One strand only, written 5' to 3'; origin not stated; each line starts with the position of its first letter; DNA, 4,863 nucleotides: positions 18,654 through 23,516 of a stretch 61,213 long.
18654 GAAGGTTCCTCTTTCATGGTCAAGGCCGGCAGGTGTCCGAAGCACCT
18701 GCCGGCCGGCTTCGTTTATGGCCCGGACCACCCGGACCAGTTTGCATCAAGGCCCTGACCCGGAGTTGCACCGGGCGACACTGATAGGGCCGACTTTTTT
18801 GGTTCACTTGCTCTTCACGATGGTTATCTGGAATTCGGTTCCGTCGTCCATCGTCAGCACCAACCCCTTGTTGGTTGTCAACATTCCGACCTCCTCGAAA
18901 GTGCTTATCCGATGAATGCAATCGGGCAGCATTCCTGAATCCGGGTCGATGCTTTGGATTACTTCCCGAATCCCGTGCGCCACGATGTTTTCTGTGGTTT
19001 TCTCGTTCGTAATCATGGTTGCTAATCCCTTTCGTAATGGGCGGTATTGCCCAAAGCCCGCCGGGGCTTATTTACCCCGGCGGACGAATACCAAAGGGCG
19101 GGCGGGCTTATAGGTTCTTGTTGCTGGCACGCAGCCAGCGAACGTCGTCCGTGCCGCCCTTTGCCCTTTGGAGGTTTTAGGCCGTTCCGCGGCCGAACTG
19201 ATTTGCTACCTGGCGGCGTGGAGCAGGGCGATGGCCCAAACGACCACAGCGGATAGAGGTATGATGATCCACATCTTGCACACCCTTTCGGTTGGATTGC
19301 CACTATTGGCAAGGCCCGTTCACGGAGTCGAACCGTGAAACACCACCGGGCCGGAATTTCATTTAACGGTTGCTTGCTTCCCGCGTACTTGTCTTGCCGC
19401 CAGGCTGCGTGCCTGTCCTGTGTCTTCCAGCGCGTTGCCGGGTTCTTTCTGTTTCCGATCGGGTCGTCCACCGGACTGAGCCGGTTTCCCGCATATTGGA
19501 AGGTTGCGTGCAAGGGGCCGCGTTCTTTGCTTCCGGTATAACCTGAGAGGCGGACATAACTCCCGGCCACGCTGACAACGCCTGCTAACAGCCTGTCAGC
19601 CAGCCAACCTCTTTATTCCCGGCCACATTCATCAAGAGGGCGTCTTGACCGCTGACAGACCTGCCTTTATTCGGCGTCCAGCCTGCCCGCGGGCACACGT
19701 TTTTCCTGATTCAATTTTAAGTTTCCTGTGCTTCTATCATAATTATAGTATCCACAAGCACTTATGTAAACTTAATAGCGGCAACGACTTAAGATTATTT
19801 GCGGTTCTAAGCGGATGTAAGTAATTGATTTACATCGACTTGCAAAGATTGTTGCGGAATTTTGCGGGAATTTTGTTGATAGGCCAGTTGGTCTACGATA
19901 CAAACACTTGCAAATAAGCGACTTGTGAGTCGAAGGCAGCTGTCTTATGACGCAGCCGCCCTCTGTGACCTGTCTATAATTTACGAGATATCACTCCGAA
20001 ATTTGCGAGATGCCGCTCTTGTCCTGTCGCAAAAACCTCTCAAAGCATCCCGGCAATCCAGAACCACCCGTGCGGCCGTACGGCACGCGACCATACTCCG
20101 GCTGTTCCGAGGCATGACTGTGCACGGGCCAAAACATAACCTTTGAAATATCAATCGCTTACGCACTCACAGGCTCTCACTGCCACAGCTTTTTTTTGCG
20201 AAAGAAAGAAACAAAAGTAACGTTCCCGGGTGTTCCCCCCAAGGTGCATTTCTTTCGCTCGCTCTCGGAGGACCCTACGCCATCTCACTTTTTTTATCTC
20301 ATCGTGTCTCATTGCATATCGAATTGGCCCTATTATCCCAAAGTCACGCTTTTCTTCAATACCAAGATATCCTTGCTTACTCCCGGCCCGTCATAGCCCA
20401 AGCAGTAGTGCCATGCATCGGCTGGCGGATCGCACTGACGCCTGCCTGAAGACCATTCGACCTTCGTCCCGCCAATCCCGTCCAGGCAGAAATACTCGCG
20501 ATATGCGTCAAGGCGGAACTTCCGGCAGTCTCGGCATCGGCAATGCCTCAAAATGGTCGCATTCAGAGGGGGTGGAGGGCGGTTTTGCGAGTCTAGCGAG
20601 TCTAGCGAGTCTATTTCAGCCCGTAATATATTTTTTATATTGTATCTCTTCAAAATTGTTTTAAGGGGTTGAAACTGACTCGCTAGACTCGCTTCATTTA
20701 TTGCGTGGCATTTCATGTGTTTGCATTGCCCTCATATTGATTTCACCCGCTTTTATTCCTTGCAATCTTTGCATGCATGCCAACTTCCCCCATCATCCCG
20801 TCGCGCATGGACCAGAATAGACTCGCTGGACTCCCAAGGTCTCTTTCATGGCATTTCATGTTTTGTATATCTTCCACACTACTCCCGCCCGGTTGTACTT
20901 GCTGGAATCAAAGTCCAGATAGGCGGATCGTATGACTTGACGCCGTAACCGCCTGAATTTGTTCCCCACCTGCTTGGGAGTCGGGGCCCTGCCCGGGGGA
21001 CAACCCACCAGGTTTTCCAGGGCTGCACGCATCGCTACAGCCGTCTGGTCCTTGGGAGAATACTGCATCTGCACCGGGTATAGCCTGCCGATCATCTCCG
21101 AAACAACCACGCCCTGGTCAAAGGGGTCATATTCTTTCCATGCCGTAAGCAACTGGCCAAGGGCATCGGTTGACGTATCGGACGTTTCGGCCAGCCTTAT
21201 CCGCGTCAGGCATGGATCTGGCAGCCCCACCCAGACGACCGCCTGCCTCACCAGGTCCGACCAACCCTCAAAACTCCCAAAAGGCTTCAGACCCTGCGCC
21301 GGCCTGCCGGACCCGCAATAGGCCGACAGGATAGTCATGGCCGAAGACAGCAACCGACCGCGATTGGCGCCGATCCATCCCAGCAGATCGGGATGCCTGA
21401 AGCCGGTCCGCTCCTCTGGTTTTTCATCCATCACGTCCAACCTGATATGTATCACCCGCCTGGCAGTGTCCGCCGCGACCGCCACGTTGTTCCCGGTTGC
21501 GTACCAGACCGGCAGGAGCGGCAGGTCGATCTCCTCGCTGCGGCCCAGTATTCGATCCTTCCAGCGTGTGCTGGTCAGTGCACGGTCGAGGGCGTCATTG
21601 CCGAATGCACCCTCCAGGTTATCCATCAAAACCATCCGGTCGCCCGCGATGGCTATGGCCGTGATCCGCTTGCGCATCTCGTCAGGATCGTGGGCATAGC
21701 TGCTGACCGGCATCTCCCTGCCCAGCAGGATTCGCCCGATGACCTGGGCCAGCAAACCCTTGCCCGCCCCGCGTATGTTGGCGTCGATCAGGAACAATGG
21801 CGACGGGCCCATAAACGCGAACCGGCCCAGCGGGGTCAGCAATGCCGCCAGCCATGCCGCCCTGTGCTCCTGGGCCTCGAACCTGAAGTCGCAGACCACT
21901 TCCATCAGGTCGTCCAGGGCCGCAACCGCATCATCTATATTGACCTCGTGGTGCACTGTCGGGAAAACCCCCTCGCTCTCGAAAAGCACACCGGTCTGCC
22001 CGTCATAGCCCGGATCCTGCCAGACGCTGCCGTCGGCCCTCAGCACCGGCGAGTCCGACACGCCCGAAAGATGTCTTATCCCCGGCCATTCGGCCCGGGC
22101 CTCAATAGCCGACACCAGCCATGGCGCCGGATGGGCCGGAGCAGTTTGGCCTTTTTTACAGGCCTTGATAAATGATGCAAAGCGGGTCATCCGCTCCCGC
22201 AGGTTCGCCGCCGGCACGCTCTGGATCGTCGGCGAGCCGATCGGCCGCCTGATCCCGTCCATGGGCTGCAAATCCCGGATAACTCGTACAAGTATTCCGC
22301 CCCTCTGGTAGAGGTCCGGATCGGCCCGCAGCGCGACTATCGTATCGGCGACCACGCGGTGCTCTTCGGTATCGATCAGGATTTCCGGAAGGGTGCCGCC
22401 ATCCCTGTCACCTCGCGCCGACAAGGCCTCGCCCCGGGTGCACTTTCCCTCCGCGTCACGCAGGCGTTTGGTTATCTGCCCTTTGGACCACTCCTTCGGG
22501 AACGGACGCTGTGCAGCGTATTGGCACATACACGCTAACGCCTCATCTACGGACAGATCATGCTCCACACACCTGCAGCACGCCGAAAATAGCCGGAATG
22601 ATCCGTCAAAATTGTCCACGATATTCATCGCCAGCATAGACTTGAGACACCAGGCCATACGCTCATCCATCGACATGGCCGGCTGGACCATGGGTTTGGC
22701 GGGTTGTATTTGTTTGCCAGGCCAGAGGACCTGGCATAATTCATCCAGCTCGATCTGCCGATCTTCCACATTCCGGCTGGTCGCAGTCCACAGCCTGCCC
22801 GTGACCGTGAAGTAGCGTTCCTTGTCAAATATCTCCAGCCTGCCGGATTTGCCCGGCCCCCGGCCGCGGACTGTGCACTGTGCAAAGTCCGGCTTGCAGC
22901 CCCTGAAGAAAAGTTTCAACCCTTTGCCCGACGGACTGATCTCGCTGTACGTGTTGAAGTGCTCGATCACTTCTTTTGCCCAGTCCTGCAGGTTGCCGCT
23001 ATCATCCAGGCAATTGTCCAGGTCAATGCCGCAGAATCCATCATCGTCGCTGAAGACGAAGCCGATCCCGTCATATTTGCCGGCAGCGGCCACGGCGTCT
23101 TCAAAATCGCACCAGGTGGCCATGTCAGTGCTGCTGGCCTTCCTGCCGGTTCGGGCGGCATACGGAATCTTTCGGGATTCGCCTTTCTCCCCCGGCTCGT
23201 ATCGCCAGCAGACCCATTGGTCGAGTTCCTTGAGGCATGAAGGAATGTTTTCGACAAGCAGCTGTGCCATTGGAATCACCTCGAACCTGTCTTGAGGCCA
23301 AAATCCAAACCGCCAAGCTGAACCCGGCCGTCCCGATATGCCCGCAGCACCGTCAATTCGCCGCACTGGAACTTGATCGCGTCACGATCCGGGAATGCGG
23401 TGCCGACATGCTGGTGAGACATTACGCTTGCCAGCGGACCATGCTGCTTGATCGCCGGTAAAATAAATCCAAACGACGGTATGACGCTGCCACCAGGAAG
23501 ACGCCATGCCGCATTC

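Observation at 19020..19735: Promoter-driven ~700-nt ORF-free, hairpin-dense leader: candidate large prophage ncRNA or RNA-based regulatory element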

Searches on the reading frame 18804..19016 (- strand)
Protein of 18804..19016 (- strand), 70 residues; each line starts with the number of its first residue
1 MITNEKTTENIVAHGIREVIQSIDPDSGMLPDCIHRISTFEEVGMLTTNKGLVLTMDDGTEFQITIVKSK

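Call 7: search_protein_families(library=pfam, proteins=[window:18804-19016:-], max_evalue=0.01)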
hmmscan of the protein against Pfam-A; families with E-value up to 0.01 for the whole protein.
window:18804-19016:- (70 aa): 0 families

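Call 23: find_encoding_contigs(protein=window:18804-19016:-, flank=5000, max_places=10)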
Protein window:18804-19016:- (70 aa): 1 contig read that carries it; 1 place shown.
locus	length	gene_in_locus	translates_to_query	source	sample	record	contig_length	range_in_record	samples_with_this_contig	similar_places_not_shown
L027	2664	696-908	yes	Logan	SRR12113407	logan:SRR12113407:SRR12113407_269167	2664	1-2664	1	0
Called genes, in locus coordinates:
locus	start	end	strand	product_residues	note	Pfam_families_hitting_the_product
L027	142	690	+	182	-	-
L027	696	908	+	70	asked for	-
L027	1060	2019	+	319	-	PF13604:AAA_30 (faint), PF20030:bpMoxR (faint), PF12775:AAA_7 (faint), PF13191:AAA_16 (weak), PF00004:AAA, PF07728:AAA_5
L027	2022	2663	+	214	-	?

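Call 30: find_homologous_proteins(query=window:18804-19016:-, max_evalue=0.01)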
Query window:18804-19016:- (70 aa): 2 proteins with E <= 0.01 among 2 candidates.
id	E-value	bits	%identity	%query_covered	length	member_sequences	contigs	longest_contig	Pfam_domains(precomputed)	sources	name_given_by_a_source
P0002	3.6e-38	145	100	100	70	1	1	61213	-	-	-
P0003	1.8e-5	42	60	64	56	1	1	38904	-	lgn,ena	-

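Call 31: find_related_loci(query=window:18804-19016:-, collection=metagenome_contigs, flank=4000)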
Query window:18804-19016:- (70 aa) in metagenome_contigs; peptide patterns used: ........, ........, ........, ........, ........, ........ (x = any residue, [..] = any of these).
149 stretches matched a pattern; 15 encode a relative of the query (tblastn E <= 1e-3); 15 distinct loci.
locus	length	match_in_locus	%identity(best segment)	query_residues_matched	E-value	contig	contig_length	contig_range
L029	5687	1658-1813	50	19-70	7e-15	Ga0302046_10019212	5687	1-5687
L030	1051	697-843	57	22-70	2e-14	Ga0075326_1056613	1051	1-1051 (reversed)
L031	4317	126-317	47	8-70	3e-14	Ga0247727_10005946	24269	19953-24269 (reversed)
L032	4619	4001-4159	48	11-70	3e-14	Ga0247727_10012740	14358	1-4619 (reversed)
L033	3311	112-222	70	34-70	1e-13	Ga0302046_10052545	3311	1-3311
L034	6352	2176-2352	44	13-70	3e-13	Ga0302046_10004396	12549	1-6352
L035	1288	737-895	47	11-70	2e-13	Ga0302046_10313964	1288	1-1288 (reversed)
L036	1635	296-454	48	11-70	1e-12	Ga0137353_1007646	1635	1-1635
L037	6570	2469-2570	71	34-67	3e-12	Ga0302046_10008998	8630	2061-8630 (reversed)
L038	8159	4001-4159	47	11-70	2e-12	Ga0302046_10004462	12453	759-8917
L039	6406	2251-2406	44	19-70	2e-12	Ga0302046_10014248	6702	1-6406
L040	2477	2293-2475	43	5-64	1e-11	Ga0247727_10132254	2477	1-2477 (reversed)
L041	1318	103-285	39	5-64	9e-11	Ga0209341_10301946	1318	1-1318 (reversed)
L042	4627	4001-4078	50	1-26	5e-5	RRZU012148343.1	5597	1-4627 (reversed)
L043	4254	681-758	50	1-26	5e-5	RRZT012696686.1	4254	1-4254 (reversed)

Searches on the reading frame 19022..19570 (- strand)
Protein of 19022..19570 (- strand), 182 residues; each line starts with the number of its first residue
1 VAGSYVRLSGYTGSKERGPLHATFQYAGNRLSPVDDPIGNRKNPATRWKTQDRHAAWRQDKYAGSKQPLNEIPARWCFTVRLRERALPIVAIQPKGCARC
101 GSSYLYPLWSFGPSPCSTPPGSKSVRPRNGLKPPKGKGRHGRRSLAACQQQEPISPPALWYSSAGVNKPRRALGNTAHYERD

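Call 7: search_protein_families(library=pfam, proteins=[window:19022-19570:-], max_evalue=0.01)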
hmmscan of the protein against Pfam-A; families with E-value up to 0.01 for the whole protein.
window:19022-19570:- (182 aa): 0 families

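Call 27: find_homologous_proteins(query=window:19022-19570:-, max_evalue=0.01)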
Query window:19022-19570:- (182 aa): 1 proteins with E <= 0.01 among 87 candidates.
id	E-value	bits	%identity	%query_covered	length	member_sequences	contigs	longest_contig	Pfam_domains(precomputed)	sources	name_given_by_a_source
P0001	1.3e-84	301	97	74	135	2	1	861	-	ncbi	-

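Call 28: find_encoding_contigs(protein=P0001, flank=5000)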
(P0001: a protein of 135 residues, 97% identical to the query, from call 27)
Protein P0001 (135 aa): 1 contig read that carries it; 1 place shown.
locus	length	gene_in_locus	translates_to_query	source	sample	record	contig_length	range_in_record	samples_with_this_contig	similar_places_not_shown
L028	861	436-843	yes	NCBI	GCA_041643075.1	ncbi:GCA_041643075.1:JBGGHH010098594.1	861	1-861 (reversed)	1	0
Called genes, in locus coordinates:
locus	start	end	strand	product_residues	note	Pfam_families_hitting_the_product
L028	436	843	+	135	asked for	-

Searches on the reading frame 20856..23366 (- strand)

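Call 7: search_protein_families(library=pfam, proteins=[window:20856-23366:-], max_evalue=0.01)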
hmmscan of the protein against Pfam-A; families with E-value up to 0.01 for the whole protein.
window:20856-23366:- (836 aa): 0 families

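Call 35: search_protein_families(library=phrogs, proteins=[window:20856-23366:-], max_evalue=0.001)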
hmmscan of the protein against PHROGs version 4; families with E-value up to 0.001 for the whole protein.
window:20856-23366:- (836 aa): 9 families
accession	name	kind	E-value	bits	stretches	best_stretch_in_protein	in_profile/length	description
phrog_29234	-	unknown function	4.5e-60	204.6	1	337-753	368-782/887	-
phrog_13901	-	DNA, RNA and nucleotide metabolism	8.9e-47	160.9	1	36-212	6-178/341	DNA primase/helicase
phrog_10537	-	unknown function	1e-44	153.8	1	384-744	777-1143/1229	-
phrog_1829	-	DNA, RNA and nucleotide metabolism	2.1e-44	152.8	1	39-223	4-188/772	DNA primase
phrog_3022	-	DNA, RNA and nucleotide metabolism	4.6e-33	115.6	1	39-220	7-189/788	DNA primase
phrog_8643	-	DNA, RNA and nucleotide metabolism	2.5e-28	100.1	1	40-198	36-176/179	DNA polymerase/primase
phrog_19930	-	DNA, RNA and nucleotide metabolism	2.6e-26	93.1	1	415-758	465-805/865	DNA polymerase/primase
phrog_15962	-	DNA, RNA and nucleotide metabolism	1.7e-24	87.1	1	36-209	26-205/835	DNA primase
phrog_35045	-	DNA, RNA and nucleotide metabolism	7.1e-06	25.5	1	72-153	43-127/826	DNA primase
